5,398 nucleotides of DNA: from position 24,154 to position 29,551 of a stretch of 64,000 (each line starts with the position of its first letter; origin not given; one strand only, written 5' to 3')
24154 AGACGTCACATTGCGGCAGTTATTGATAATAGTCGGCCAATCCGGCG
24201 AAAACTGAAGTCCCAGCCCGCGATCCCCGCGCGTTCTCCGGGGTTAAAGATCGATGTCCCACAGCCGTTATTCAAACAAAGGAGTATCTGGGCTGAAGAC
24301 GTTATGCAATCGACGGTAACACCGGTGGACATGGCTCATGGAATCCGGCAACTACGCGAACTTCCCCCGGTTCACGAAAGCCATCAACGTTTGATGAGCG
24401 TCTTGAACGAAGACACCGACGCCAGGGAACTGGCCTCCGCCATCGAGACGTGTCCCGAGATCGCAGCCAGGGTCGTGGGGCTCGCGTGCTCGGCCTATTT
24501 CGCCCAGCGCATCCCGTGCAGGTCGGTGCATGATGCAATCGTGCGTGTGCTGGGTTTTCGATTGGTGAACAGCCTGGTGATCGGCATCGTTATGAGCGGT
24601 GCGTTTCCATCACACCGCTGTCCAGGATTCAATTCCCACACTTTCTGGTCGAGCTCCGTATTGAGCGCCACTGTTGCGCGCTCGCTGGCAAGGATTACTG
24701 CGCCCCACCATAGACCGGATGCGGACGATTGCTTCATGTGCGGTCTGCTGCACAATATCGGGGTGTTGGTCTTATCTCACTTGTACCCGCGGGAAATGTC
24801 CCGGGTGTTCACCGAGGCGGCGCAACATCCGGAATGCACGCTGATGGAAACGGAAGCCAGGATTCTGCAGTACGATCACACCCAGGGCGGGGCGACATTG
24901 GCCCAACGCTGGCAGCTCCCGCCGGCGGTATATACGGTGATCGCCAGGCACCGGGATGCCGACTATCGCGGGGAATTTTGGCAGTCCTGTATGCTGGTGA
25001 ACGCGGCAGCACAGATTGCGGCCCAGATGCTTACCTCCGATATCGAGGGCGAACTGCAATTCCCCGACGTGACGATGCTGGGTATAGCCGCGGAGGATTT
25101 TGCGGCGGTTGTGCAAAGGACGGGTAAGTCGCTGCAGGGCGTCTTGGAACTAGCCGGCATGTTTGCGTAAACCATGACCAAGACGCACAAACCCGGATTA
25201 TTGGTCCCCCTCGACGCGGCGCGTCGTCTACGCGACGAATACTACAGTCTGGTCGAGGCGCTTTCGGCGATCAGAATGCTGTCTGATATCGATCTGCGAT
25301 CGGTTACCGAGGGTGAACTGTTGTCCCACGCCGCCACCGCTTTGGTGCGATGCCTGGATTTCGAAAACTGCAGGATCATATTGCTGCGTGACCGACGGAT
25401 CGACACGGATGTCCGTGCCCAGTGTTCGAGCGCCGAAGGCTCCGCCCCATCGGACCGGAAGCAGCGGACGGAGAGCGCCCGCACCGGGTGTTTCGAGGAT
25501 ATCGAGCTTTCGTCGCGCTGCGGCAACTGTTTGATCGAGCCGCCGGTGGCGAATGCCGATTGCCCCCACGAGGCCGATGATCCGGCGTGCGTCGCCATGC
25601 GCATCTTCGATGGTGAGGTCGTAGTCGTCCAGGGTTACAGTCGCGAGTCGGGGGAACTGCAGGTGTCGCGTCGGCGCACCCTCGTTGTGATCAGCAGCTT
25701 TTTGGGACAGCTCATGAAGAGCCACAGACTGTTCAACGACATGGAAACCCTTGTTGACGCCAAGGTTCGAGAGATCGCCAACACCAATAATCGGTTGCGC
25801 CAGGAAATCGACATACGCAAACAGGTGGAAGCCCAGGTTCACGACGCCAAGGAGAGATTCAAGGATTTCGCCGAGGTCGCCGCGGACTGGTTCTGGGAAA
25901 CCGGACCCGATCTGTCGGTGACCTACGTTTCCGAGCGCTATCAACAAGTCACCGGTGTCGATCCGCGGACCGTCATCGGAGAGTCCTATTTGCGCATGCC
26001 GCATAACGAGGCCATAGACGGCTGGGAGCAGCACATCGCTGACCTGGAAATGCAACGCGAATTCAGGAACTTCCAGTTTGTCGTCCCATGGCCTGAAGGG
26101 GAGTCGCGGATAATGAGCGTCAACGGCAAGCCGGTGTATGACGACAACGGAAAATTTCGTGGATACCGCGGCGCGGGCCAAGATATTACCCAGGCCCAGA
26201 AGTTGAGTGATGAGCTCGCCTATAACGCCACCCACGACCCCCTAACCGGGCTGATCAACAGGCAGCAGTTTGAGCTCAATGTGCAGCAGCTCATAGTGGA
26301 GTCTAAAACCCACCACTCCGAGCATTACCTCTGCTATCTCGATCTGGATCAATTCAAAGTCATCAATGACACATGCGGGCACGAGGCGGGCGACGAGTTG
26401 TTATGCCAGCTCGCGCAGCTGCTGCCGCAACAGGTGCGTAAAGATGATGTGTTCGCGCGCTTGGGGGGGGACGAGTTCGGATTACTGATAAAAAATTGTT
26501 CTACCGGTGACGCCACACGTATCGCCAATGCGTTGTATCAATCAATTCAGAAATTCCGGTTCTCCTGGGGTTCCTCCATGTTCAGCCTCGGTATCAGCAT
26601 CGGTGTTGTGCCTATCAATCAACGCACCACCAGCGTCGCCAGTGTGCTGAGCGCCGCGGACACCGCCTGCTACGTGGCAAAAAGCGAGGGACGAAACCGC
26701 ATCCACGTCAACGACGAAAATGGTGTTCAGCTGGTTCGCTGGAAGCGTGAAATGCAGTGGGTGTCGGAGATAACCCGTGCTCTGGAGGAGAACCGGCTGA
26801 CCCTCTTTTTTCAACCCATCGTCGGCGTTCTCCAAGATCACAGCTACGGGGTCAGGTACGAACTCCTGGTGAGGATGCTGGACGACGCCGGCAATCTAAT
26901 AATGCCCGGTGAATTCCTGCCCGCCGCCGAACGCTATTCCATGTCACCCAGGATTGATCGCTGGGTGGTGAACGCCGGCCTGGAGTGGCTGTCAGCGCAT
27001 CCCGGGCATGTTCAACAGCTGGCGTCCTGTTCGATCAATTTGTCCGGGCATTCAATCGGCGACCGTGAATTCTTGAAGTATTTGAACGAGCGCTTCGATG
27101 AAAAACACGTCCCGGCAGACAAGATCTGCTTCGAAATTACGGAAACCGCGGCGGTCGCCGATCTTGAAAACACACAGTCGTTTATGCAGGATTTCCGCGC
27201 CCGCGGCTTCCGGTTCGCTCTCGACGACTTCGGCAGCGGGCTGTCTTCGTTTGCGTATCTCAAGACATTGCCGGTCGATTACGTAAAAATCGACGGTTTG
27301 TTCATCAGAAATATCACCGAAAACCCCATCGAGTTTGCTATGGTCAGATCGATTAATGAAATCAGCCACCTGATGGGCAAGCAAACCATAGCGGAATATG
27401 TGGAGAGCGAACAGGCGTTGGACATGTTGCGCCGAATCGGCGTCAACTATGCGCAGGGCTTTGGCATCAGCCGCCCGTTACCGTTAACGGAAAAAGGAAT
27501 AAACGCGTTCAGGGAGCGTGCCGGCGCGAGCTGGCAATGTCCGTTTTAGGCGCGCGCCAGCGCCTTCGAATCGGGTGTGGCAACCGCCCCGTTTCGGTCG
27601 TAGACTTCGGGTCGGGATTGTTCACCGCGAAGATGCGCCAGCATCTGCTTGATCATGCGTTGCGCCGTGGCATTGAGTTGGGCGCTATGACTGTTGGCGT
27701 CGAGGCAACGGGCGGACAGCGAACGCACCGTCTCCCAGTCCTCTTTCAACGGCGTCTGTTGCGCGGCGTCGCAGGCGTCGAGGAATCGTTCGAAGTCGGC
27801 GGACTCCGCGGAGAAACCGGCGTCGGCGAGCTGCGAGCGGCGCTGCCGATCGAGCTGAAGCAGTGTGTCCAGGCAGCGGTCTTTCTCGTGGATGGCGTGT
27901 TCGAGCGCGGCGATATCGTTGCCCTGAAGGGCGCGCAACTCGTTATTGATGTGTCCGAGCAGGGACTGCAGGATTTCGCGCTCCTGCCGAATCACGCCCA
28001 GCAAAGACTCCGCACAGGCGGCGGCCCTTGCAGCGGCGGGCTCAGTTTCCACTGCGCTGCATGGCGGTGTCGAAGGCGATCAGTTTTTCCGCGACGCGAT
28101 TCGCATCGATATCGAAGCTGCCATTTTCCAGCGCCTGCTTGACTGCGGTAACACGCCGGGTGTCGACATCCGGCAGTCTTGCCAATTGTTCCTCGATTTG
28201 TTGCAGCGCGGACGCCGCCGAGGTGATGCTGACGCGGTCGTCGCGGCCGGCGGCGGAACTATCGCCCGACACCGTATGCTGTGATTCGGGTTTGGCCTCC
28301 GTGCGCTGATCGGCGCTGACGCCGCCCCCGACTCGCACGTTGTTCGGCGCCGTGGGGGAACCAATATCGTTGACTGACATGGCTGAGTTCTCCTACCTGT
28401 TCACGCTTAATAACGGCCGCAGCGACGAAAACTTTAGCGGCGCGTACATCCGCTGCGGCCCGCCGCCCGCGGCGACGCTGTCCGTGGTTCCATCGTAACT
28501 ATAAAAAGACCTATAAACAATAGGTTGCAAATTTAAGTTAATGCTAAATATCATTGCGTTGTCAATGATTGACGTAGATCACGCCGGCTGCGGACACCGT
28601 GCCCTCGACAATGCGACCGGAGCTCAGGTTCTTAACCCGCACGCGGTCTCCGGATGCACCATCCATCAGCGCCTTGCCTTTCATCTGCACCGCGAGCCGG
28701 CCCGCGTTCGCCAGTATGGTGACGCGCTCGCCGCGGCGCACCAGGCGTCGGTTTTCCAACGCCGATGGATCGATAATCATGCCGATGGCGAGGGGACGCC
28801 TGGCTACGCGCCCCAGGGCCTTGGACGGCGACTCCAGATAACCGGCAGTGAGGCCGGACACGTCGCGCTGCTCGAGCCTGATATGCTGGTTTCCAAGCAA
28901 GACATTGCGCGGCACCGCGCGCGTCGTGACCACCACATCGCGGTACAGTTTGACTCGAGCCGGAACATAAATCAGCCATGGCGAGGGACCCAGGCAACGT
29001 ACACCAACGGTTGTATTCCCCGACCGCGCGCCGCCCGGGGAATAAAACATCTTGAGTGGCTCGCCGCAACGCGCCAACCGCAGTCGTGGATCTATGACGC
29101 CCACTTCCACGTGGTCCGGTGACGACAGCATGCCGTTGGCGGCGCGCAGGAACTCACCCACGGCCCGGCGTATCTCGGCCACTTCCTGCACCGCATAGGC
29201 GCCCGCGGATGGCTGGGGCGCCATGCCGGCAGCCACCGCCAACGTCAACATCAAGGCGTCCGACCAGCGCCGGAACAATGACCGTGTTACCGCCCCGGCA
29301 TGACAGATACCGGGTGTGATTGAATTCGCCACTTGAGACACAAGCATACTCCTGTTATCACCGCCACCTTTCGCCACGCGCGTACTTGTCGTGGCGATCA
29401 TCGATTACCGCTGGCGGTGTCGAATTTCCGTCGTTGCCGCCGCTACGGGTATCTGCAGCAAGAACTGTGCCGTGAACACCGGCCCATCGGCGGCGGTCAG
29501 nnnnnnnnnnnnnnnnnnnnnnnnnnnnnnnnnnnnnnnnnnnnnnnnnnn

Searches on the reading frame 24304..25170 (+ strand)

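Call 56: search_protein_families(library=pfam, proteins=[window:24304-25170:+], max_evalue=0.00001)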
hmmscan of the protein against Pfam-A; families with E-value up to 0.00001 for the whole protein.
window:24304-25170:+ (288 aa): 1 family
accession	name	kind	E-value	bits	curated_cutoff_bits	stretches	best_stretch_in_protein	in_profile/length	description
PF08668.18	HDOD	-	3.3e-43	147.9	22.9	1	20-218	1-195/196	HDOD domain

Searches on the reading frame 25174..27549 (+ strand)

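Call 56: search_protein_families(library=pfam, proteins=[window:25174-27549:+], max_evalue=0.00001)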
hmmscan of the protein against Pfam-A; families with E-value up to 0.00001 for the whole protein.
window:25174-27549:+ (791 aa): 5 families
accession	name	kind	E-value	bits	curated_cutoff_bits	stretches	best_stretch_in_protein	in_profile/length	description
PF00563.25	EAL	-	1.3e-62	211.7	31.3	1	532-768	3-236/236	EAL domain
PF00990.26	GGDEF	-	9.6e-43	146.2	23.8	1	352-509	1-161/161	Diguanylate cyclase, GGDEF domain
PF08448.16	PAS_4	-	9.6e-08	32.7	23.1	1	238-341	6-108/110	PAS fold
PF13426.13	PAS_9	-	1.3e-06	29.1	27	1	238-340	2-103/103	PAS domain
PF00989.32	PAS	-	2.5e-06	27.9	22.6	1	245-338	19-113/113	PAS fold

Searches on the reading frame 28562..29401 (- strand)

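Call 56: search_protein_families(library=pfam, proteins=[window:28562-29401:-], max_evalue=0.00001)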
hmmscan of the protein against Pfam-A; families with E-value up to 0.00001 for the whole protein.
window:28562-29401:- (279 aa): 3 families
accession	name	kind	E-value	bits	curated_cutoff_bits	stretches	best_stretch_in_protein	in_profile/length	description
PF13144.11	ChapFlgA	-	5.8e-31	107.5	23.8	1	155-277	2-122/122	Chaperone for flagella basal body P-ring formation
PF17656.6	ChapFlgA_N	-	1.2e-13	51.7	27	1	77-151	1-76/77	FlgA N-terminal domain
PF08666.17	SAF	-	1.8e-10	41.6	21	1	155-216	2-63/63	SAF domain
